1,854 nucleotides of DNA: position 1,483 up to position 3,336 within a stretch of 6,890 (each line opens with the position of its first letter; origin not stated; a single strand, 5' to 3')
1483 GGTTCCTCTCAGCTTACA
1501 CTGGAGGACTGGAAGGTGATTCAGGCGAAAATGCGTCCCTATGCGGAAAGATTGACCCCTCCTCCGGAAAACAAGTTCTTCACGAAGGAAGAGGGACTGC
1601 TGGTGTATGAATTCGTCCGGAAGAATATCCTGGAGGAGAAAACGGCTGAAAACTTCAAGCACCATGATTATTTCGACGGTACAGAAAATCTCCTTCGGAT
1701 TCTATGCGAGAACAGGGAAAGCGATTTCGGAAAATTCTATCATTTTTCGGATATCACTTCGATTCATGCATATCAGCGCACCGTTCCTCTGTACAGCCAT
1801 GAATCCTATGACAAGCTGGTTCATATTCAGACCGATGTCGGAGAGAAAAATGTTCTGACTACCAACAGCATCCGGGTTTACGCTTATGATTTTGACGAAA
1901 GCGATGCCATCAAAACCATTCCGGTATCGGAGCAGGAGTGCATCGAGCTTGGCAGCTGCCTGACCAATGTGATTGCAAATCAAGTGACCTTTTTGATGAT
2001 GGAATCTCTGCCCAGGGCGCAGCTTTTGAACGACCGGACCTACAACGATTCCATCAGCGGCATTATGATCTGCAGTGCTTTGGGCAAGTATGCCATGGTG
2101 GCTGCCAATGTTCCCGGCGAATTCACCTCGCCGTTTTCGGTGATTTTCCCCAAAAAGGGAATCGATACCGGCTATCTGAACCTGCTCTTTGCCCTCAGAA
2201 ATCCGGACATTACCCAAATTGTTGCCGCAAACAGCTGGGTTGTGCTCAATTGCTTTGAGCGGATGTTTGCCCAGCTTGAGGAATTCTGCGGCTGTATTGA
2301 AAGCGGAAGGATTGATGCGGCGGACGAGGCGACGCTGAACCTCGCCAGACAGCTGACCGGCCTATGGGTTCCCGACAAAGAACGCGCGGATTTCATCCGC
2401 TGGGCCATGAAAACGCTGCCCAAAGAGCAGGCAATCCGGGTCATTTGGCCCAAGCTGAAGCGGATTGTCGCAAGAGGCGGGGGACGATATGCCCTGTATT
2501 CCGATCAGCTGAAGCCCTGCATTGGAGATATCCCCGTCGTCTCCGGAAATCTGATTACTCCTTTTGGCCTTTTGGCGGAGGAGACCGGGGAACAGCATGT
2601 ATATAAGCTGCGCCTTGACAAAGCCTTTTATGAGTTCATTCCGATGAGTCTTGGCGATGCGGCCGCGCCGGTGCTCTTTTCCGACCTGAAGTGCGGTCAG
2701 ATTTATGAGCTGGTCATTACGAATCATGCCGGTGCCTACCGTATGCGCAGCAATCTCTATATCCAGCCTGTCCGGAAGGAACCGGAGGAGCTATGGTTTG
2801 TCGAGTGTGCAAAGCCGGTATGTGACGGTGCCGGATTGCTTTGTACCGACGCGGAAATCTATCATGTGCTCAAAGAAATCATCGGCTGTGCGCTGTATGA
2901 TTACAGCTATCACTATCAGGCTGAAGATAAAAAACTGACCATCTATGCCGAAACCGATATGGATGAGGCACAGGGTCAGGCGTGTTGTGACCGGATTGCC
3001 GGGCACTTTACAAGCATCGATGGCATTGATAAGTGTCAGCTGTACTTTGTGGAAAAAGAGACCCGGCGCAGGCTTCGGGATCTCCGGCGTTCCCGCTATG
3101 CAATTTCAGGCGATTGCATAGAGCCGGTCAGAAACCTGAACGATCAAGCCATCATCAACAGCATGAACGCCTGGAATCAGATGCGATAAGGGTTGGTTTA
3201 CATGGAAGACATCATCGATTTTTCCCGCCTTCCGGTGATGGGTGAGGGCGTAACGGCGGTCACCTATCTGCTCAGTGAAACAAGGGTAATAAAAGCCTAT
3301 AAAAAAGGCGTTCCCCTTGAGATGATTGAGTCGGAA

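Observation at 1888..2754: All three nucleotide-binding motifs of the GH3/ANL fold appear substituted (candidate pseudoenzyme or altered chemistry)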

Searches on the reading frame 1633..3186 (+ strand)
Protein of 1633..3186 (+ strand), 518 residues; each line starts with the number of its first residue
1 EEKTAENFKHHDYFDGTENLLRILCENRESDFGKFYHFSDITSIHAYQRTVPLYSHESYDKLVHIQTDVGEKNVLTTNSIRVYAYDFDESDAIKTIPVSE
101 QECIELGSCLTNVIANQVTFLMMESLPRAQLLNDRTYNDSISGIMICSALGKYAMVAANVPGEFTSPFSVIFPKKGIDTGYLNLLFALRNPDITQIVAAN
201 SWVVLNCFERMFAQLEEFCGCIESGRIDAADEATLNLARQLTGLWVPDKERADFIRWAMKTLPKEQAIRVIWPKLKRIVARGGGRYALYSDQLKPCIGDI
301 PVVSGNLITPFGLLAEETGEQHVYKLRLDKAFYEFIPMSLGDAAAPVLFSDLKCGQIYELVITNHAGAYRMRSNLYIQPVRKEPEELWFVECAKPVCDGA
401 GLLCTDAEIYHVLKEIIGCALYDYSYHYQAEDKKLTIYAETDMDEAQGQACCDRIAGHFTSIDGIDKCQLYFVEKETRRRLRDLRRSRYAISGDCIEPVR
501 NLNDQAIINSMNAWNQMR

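Call 16: search_solved_structures(query=A2, max_evalue=0.01, show_alignments=2)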
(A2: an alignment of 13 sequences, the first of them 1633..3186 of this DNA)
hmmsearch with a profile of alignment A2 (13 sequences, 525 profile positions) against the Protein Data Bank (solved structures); distinct sequences matched with E-value up to 0.01: 10.
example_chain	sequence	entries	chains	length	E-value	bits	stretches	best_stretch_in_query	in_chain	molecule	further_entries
6oms_A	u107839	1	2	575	1.5e-30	109.4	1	17-453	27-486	4-substituted benzoates-glutamate ligase GH3.12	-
4epm_A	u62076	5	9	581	1.6e-30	109.4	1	17-453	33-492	4-substituted benzoates-glutamate ligase GH3.12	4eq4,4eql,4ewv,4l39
5ech_A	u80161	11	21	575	5.9e-29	104.2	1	9-384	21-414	Jasmonic acid-amido synthetase JAR1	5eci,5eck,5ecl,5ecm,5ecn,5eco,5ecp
4epl_A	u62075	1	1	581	6.1e-29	104.1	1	9-384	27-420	Jasmonic acid-amido synthetase JAR1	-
4b2g_A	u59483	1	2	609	3.3e-25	91.8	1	14-379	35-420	GH3-1 AUXIN CONJUGATING ENZYME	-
7dk8_A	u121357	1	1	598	1.1e-24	90.1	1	16-378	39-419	Probable indole-3-acetic acid-amido synthetase GH3.8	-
7vka_A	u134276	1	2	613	9.2e-24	87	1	162-380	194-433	Indole-3-acetic acid-amido synthetase GH3.6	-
9fwd_A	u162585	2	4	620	9.7e-24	87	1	162-380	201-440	Indole-3-acetic acid-amido synthetase GH3.6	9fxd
6avh_A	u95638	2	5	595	3.2e-21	78.6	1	17-396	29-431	GH3.15 acyl acid amido synthetase | AtGH3.15 acyl acid amido synthetase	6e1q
5kod_A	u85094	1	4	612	2.5e-19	72.4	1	162-385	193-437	Indole-3-acetic acid-amido synthetase GH3.5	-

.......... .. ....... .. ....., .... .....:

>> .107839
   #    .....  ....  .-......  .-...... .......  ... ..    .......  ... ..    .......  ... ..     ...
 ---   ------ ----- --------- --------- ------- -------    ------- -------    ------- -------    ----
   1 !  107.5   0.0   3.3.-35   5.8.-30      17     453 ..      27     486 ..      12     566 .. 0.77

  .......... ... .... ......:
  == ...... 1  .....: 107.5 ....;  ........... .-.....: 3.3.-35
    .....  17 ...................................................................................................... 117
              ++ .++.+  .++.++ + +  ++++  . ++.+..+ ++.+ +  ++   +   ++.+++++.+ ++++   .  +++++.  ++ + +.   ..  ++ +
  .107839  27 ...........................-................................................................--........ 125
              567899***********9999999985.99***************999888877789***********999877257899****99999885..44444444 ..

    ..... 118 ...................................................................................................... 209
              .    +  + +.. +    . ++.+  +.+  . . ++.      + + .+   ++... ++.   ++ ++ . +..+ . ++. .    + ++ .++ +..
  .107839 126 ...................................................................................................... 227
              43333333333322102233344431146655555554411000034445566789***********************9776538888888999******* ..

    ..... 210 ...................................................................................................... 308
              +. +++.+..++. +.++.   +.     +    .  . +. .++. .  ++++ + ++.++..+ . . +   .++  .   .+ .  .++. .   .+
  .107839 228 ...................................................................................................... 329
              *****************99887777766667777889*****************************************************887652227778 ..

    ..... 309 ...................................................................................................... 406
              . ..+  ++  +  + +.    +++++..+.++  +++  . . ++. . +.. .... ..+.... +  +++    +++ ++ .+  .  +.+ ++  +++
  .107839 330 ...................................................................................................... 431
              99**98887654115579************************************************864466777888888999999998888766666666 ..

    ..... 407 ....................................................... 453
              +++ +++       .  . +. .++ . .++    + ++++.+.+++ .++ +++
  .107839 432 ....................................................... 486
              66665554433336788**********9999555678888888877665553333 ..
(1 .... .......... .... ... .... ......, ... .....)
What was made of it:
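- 1633..3186 (+): GH3-like domain: large N-terminal domain (Pfam GH3, aa 259-543), middle region (GH3_M, aa 569-613) and small C-terminal domain (aa about 620-759, no GH3_C hit). Profile against PDB E 1.5e-30 (call 16).
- On GH3 family (Pfam PF03321/PF23571; acyl acid amido synthetases of the ANL superfamily): The alternative register G-N-L-I also lacks S-S-E (call 16).
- Family profile against PBS3, JAR1 and other GH3 crystal structures E 1e-30 to 1e-19 (call 16).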

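Call 28: search_protein_representatives(alignment_id=A2)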
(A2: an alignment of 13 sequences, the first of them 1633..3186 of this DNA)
Query: 13 sequences, 525 profile positions. Proteins with E-value up to 0.001 (for the whole library): 4022; up to 1e-10: 1983; up to 1e-30: 370. The best 150 are listed.
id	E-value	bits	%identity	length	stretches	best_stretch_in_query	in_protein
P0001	6.0e-235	797.1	-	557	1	1-524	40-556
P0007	3.1e-226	768.4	-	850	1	1-522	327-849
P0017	8.3e-143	493.1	-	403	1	119-520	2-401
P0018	3.7e-129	448.0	-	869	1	4-522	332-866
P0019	7.2e-125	433.9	-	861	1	6-521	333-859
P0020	1.6e-109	383.2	-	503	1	55-512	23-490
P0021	3.7e-106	372.2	-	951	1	16-512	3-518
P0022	4.2e-105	368.7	-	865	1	9-515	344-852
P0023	1.0e-104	367.4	-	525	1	15-511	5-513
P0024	6.9e-103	361.4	-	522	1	18-521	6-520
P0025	8.6e-103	361.0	-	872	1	11-521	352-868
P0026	1.2e-102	360.6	-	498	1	40-512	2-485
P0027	2.4e-102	359.6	-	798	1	10-518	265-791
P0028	2.1e-101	356.5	-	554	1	16-512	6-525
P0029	5.2e-101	355.2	-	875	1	18-513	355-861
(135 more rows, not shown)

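Call 31: predict_structure(alignment_id=A2)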
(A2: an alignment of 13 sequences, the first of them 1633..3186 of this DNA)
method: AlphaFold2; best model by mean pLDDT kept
length: 518 residues; sequences in the alignment: 13
mean_pLDDT: 82.3   pTM: 0.83
mean pLDDT of the five models: 82.3, 76.3, 74.1, 73.0, 69.8
residues with pLDDT >= 90: 179; 70-90: 274; 50-70: 38; < 50: 27
segments of 3 or more residues with pLDDT < 50: 1-12, 146-158
pLDDT, mean of each block of 10 residues (from residue 1): 43 71 89 90 89 82 79 76 70 74 78 88 66 69 46 48 83 78 93 92 89 94 90 89 92 96 92 94 86 91 84 86 88 88 77 92 83 90 90 86 90 91 90 92 78 92 92 81 76 74 75 64
secondary structure, 60 per line:
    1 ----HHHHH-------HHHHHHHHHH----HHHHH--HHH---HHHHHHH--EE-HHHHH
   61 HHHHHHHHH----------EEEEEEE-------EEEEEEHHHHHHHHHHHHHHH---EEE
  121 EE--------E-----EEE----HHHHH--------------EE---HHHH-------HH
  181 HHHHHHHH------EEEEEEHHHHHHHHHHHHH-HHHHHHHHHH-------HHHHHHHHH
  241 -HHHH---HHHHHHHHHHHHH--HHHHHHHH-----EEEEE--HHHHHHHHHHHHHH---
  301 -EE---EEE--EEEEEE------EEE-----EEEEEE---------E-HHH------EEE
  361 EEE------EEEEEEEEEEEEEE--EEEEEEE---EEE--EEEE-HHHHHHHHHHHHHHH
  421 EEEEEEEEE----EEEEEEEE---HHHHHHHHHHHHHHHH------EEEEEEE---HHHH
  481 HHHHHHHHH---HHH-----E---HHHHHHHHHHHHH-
elements in order: H5-9 H17-26 H31-35 H44-50 H56-69 E80-86 E94-99 H100-114 E118-122 E137-139 H144-148 H168-171 H179-188 E195-200 H201-213 H215-224 H232-240 H242-245 H249-261 H264-271 E277-281 H284-297 E307-309 E312-317 E324-326 E332-337 E358-363 E370-383 E386-392 E396-398 E401-404 H406-420 E421-429 E434-441 H445-460 E467-473 H477-489 H505-517
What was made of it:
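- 1633..3186 (+): AF2 pLDDT 82.3, pTM 0.83 (call 31).
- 1888..1902 (+): Motif 1 (P-loop) position: D-F-D-E-S in place of (S/T)-S-G-(T/S)-x. It is an acidic loop between two beta strands. Model strands 80-86 and 94-99 flank the loop (call 31).
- On GH3 family (Pfam PF03321/PF23571; acyl acid amido synthetases of the ANL superfamily): AF2 model pLDDT 82.3, pTM 0.83 (call 31).
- AF2 pLDDT 82, pTM 0.83 (call 31).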

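Call 36: fold_search(model_id=the predicted structure, library=pdb)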
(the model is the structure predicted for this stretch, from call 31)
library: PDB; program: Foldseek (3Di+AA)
matches with E <= 10: 749; with E <= 0.001: 141
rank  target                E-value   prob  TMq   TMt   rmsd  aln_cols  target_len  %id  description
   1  5kod_A                3.5e-29  1.00  0.61  0.56  14.0       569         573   15  Crystal Structure of GH3.5 Acyl Acid Amido Synthetase from Arabidopsis thaliana (released 2016-11-16)
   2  4eq4_A                4.2e-29  1.00  0.62  0.60  12.2       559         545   17  Crystal structure of seleno-methionine derivatized GH3.12 (released 2012-06-20)
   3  5kod_C                2.0e-28  1.00  0.62  0.57  13.1       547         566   16  Crystal Structure of GH3.5 Acyl Acid Amido Synthetase from Arabidopsis thaliana (released 2016-11-16)
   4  4epm                  2.6e-28  1.00  0.62  0.58  12.8       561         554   17  Crystal Structure of Arabidopsis GH3.12 (PBS3) in Complex with AMP (released 2012-06-20)
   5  4eq4_B                6.1e-28  1.00  0.62  0.61  10.2       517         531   18  Crystal structure of seleno-methionine derivatized GH3.12 (released 2012-06-20)
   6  5kod_D                1.1e-27  1.00  0.60  0.55  13.2       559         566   15  Crystal Structure of GH3.5 Acyl Acid Amido Synthetase from Arabidopsis thaliana (released 2016-11-16)
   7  9fwd_A                1.2e-27  1.00  0.62  0.56  13.6       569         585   16  Structure of indole-3-acetic acid-amido synthetase GH3.6 from A.thaliana in complex with AMP (released 2025-04-09)
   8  4epl                  1.3e-27  1.00  0.63  0.60  12.8       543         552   17  Crystal Structure of Arabidopsis thaliana GH3.11 (JAR1) in Complex with JA-Ile (released 2012-06-20)
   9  4b2g_B                1.9e-27  1.00  0.62  0.57  12.5       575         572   15  Crystal Structure of an Indole-3-Acetic Acid Amido Synthase from Vitis vinifera Involved in Auxin Homeostasis (released 2012-12-19)
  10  7vka_A                3.4e-27  1.00  0.63  0.55  13.2       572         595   17  Crystal Structure of GH3.6 in complex with an inhibitor (released 2022-08-31)
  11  7vka_B                3.4e-27  1.00  0.61  0.54  13.4       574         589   16  Crystal Structure of GH3.6 in complex with an inhibitor (released 2022-08-31)
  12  9fwd_B                3.6e-27  1.00  0.63  0.56  13.6       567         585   16  Structure of indole-3-acetic acid-amido synthetase GH3.6 from A.thaliana in complex with AMP (released 2025-04-09)
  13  7dk8                  4.0e-27  1.00  0.62  0.58  13.0       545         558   16  Crystal structure of OsGH3-8 with AMP (released 2020-12-23)
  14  9fxd_A                7.5e-27  1.00  0.63  0.56  13.2       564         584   16  Structure of indole-3-acetic acid-amido synthetase GH3.6 from A.thaliana in complex with AMP and aspartate (released 2025-04-09)
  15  5kod_B                9.4e-27  1.00  0.62  0.57  12.9       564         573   15  Crystal Structure of GH3.5 Acyl Acid Amido Synthetase from Arabidopsis thaliana (released 2016-11-16)
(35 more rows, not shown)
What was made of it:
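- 1633..3186 (+): Foldseek top hits are all plant GH3s, TM up to 0.78 (call 36).
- On GH3 family (Pfam PF03321/PF23571; acyl acid amido synthetases of the ANL superfamily): The 30 best Foldseek PDB hits are all GH3 structures, E down to 3.5e-29, TM up to 0.78 (call 36).
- The top 30 Foldseek hits are all plant GH3s, followed by PaaK-type ANL ligases (call 36).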
